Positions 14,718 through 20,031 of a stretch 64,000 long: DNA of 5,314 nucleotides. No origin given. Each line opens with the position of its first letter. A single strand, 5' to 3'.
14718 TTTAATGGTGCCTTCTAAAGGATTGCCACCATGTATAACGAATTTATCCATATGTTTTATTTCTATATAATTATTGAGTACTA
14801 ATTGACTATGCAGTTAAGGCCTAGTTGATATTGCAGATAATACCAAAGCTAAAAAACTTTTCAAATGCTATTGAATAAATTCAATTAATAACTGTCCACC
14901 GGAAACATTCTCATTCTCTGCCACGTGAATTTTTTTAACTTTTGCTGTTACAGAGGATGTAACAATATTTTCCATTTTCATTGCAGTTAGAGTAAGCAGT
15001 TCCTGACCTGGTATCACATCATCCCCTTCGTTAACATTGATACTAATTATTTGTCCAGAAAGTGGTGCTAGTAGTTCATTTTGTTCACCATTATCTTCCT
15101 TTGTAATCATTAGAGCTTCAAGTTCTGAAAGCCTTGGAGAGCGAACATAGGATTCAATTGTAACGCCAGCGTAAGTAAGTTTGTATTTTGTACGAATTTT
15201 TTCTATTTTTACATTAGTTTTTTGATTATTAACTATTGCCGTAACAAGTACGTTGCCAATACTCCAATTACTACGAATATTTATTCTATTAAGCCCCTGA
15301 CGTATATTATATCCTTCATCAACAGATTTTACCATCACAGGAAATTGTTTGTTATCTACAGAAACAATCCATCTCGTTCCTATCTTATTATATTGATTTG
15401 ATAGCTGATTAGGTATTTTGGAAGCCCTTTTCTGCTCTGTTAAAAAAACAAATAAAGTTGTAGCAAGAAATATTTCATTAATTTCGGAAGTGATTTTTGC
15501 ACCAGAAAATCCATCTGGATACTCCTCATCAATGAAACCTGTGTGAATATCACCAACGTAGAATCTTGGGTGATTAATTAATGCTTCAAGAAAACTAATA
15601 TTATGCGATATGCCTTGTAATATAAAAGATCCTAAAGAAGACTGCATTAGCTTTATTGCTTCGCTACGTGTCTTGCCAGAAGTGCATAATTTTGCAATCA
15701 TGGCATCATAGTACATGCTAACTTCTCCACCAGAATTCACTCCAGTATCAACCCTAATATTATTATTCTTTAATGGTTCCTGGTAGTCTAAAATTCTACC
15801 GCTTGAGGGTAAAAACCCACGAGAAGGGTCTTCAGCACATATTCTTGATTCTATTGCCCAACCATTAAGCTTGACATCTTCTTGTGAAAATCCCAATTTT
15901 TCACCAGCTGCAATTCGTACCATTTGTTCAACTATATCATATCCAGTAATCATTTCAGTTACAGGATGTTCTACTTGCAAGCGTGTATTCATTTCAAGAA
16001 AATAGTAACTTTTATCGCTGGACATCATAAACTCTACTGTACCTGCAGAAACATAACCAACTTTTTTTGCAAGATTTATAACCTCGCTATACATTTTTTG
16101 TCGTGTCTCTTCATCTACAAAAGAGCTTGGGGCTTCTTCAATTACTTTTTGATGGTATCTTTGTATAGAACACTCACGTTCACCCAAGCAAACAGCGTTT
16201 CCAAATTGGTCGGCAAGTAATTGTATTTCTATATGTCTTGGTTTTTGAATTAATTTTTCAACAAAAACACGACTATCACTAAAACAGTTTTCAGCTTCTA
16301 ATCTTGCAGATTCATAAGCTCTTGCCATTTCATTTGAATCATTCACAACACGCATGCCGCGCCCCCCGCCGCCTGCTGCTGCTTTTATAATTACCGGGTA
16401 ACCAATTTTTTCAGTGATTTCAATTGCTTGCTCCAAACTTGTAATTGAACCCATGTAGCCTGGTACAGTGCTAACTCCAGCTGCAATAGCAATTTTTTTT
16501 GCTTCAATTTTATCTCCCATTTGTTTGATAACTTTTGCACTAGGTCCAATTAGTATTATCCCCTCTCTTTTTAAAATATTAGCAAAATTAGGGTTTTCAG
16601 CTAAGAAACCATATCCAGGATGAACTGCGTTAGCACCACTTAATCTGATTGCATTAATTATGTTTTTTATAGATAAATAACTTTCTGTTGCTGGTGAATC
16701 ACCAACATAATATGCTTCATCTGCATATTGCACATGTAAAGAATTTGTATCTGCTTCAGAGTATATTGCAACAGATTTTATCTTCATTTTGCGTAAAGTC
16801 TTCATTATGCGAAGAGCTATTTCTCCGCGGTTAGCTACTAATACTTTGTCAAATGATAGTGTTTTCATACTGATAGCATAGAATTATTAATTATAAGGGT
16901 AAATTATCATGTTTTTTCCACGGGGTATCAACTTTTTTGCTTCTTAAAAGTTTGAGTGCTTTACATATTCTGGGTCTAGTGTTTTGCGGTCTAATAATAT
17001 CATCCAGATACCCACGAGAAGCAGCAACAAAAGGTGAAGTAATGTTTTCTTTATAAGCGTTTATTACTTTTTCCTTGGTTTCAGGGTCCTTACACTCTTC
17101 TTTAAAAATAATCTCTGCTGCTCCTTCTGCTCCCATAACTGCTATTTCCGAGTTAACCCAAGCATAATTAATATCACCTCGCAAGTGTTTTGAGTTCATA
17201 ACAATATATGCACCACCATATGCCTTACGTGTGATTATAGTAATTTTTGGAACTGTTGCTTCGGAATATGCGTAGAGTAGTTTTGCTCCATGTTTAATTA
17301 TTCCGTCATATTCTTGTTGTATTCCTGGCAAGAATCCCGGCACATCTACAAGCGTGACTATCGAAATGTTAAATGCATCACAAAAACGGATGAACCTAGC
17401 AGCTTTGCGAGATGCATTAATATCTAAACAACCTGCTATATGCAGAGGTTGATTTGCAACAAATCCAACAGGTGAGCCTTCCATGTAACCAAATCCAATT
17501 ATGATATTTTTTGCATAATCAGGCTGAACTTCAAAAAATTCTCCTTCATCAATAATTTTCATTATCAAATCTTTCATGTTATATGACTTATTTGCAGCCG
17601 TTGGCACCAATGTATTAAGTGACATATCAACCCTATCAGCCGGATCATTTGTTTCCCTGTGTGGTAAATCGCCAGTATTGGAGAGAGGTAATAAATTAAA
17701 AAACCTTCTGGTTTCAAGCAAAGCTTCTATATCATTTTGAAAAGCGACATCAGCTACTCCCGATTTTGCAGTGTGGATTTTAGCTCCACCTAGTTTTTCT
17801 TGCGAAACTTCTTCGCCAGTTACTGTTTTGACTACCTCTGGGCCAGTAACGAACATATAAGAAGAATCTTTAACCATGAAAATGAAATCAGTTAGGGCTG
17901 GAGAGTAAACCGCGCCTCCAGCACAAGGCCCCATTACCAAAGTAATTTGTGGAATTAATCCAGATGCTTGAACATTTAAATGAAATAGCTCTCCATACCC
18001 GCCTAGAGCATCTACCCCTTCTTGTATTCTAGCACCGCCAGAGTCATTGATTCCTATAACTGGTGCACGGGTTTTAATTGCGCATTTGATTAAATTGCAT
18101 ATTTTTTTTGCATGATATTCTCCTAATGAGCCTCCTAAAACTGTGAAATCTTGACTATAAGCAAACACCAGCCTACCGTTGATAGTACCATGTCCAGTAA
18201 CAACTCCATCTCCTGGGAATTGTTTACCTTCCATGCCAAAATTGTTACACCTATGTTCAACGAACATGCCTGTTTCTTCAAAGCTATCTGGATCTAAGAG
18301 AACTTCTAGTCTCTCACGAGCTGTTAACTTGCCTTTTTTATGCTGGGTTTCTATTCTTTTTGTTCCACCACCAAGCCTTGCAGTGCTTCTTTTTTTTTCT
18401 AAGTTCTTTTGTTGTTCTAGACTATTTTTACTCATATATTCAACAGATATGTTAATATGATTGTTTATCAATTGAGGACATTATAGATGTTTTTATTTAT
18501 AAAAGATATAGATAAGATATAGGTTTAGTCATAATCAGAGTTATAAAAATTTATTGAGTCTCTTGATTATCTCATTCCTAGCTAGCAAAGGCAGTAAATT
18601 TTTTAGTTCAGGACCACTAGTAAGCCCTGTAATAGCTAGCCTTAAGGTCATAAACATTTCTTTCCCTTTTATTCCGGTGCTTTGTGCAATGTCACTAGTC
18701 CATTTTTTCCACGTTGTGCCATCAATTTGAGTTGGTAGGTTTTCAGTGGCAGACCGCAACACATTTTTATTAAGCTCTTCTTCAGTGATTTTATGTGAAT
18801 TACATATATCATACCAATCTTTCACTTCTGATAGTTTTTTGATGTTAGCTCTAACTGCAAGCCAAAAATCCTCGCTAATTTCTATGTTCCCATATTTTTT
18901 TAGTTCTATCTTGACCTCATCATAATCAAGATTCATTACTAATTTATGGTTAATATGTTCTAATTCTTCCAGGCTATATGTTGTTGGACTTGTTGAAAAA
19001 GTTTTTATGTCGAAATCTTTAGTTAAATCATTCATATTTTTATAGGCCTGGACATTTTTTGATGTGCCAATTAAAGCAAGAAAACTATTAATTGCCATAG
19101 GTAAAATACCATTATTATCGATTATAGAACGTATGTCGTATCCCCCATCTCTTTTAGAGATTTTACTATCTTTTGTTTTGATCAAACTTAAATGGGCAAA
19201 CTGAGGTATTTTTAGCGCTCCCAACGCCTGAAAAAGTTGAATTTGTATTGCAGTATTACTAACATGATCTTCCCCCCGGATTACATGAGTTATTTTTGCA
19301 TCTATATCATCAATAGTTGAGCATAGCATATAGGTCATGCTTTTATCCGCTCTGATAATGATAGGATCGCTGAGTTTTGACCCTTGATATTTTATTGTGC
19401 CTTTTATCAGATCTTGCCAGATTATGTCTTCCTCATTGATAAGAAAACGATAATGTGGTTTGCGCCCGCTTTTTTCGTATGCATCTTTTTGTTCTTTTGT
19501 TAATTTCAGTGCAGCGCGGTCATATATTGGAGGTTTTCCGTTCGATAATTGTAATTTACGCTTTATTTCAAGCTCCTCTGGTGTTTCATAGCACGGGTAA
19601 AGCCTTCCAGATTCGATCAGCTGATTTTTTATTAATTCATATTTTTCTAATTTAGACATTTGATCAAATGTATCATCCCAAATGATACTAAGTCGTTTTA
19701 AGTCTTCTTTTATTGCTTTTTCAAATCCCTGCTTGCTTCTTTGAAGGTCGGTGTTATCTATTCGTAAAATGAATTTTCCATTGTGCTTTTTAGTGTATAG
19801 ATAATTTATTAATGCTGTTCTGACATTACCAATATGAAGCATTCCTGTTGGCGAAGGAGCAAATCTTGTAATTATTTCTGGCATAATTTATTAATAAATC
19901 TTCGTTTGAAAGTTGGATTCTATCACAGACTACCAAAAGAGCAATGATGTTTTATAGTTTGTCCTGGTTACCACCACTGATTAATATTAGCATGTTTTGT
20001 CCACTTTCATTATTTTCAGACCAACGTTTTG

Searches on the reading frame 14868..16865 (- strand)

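Call 55: search_protein_families(library=pfam, proteins=[window:14868-16865:-], max_evalue=0.00001)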
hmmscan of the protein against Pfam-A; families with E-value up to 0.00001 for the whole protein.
window:14868-16865:- (665 aa): 8 families
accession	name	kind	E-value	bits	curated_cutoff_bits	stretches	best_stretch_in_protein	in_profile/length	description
PF02786.22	CPSase_L_D2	-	4.3e-78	262.1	19.8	1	118-324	1-208/211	Carbamoyl-phosphate synthase L chain, ATP binding domain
PF00289.28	Biotin_carb_N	-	3.7e-43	146.9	25.5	1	5-113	2-110/110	Biotin carboxylase, N-terminal domain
PF02785.25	Biotin_carb_C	-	3.7e-34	117.5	32.4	1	339-447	1-108/108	Biotin carboxylase C-terminal domain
PF18140.6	PCC_BT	-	5.1e-23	82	23.5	1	467-589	2-126/126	Propionyl-coenzyme A carboxylase BT domain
PF07478.18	Dala_Dala_lig_C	-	1.5e-13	51.2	24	1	146-294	27-174/204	D-ala D-ala ligase C-terminus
PF00364.28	Biotin_lipoyl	-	7.4e-13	48.6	22.1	1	602-662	7-72/73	Biotin-requiring enzyme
PF02222.28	ATP-grasp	-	1.2e-08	35.3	27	1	134-294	10-161/179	ATP-grasp domain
PF13533.13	Biotin_lipoyl_2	-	4.4e-06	26.8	29.8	0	635-662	3-30/32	Biotin-lipoyl like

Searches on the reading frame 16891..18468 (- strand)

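Call 55: search_protein_families(library=pfam, proteins=[window:16891-18468:-], max_evalue=0.00001)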
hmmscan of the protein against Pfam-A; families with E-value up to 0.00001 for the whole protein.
window:16891-18468:- (525 aa): 2 families
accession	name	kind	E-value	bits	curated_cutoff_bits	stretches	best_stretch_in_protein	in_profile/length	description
PF01039.27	Carboxyl_trans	-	5.5e-197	655.7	22.3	1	42-523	2-493/493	Carboxyl transferase domain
PF03255.19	ACCA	-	1.2e-14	54.6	23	1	322-466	94-242/310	Acetyl co-enzyme A carboxylase carboxyltransferase-like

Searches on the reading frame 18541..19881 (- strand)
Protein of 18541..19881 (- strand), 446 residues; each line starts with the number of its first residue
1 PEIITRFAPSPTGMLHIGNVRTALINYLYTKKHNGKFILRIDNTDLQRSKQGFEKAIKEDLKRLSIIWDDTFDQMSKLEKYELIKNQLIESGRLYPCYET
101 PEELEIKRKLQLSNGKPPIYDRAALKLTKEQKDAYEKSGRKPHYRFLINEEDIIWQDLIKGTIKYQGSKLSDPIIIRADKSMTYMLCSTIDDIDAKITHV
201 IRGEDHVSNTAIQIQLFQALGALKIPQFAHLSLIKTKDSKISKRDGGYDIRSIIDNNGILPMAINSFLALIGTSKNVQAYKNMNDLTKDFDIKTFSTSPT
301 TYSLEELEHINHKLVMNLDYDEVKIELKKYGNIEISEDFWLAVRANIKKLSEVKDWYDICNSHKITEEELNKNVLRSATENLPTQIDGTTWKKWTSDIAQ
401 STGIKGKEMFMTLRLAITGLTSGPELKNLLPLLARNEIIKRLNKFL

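Call 55: search_protein_families(library=pfam, proteins=[window:18541-19881:-], max_evalue=0.00001)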
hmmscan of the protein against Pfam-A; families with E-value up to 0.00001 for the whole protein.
window:18541-19881:- (446 aa): 2 families
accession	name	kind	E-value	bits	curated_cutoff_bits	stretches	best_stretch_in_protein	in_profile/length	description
PF00749.27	tRNA-synt_1c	-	1e-73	248.5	23.4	1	3-308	2-313/314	tRNA synthetases class I (E and Q), catalytic domain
PF19269.4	Anticodon_2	-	5.7e-12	46.7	23.6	1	361-445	54-140/141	Anticodon binding domain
